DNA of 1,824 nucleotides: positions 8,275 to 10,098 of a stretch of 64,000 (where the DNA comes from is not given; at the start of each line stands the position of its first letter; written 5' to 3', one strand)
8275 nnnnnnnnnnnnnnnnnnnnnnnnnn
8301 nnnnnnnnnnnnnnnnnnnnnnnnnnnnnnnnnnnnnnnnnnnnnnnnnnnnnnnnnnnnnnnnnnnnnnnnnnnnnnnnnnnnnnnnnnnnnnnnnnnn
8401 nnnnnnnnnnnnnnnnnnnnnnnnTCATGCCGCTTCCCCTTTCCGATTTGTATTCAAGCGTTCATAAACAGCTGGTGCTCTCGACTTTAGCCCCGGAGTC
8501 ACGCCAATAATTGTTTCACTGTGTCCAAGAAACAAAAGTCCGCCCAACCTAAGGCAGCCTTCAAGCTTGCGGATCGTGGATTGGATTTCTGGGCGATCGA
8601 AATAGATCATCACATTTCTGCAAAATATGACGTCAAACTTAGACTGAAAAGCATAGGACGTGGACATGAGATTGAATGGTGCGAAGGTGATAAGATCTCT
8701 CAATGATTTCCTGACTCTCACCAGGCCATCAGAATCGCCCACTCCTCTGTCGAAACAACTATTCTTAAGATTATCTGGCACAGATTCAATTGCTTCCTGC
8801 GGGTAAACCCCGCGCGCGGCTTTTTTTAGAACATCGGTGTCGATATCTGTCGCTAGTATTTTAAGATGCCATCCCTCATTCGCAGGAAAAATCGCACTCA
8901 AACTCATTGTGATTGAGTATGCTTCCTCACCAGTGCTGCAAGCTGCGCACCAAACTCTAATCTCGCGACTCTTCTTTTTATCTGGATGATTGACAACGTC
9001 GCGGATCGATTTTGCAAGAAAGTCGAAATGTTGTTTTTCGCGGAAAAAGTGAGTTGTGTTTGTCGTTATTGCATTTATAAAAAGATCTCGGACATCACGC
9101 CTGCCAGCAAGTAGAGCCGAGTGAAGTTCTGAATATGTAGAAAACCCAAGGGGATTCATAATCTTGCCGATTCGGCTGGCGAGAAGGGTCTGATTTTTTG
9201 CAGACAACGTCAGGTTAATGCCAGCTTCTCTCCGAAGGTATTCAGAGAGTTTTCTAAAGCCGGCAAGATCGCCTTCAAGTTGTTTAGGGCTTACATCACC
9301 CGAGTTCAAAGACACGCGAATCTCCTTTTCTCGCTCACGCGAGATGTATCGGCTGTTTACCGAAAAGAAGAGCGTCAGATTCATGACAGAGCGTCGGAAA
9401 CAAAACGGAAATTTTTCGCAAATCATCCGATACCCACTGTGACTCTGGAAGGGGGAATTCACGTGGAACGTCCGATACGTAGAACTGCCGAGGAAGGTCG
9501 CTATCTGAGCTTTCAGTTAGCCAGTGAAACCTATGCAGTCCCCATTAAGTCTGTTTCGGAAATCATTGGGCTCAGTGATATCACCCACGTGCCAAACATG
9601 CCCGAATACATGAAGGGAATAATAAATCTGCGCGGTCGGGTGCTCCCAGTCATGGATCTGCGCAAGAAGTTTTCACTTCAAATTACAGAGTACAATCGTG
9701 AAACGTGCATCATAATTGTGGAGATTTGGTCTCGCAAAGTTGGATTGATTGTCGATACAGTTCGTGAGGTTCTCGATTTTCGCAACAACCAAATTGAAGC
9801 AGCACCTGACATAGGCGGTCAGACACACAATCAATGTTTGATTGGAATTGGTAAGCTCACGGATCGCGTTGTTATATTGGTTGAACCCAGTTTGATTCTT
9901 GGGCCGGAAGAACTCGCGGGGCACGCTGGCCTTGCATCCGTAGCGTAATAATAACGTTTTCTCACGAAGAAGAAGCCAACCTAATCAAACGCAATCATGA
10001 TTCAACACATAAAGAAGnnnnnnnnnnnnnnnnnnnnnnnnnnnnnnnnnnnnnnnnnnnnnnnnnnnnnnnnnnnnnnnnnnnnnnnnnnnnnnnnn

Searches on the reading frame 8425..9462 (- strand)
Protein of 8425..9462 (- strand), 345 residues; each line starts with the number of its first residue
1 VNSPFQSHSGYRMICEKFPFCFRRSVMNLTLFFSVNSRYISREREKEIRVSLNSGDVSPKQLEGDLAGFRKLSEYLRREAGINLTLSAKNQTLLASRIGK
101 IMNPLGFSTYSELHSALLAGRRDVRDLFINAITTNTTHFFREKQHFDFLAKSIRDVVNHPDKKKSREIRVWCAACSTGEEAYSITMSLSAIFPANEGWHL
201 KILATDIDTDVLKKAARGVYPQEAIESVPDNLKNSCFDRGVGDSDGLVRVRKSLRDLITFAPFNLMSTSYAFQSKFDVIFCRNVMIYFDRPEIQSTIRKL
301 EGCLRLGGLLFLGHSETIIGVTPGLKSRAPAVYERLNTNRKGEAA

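Call 3: search_protein_families(library=pfam, proteins=[window:8425-9462:-], max_evalue=0.01)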
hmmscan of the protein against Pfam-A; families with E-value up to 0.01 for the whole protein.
window:8425-9462:- (345 aa): 5 families
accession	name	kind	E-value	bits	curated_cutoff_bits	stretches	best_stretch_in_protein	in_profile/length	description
PF01739.24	CheR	-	1.1e-56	191.8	27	1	135-320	1-181/195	CheR methyltransferase, SAM binding domain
PF03705.20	CheR_N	-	8.9e-08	32.2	27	1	68-118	2-50/53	CheR methyltransferase, all-alpha domain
PF08242.18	Methyltransf_12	-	0.00016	22.8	30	1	271-310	64-98/98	Methyltransferase domain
PF13649.12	Methyltransf_25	-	0.0023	19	27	0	269-308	57-97/97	Methyltransferase domain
PF08241.18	Methyltransf_11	-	0.0051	17.9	21.2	0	260-311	46-94/95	Methyltransferase domain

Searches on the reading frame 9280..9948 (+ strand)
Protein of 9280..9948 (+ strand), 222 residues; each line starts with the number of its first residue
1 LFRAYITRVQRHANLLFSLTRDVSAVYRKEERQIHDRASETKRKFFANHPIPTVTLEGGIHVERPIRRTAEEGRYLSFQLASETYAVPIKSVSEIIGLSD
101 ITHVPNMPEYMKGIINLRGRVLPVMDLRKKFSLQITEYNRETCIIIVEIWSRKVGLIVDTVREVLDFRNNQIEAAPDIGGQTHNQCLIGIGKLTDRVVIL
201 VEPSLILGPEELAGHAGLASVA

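Call 3: search_protein_families(library=pfam, proteins=[window:9280-9948:+], max_evalue=0.01)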
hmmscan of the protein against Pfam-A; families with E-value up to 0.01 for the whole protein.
window:9280-9948:+ (222 aa): 2 families
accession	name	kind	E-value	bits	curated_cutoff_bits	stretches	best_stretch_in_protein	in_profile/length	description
PF01584.24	CheW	-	5.1e-37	127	23.5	1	75-207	2-134/138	CheW-like domain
PF03685.18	UPF0147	-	0.0054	17.2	23.6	0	61-112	20-68/81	Uncharacterised protein family (UPF0147)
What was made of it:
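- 9280..9948 (+): Divergently transcribed second CheW. Pfam PF01584 at 127 bits (call 3).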
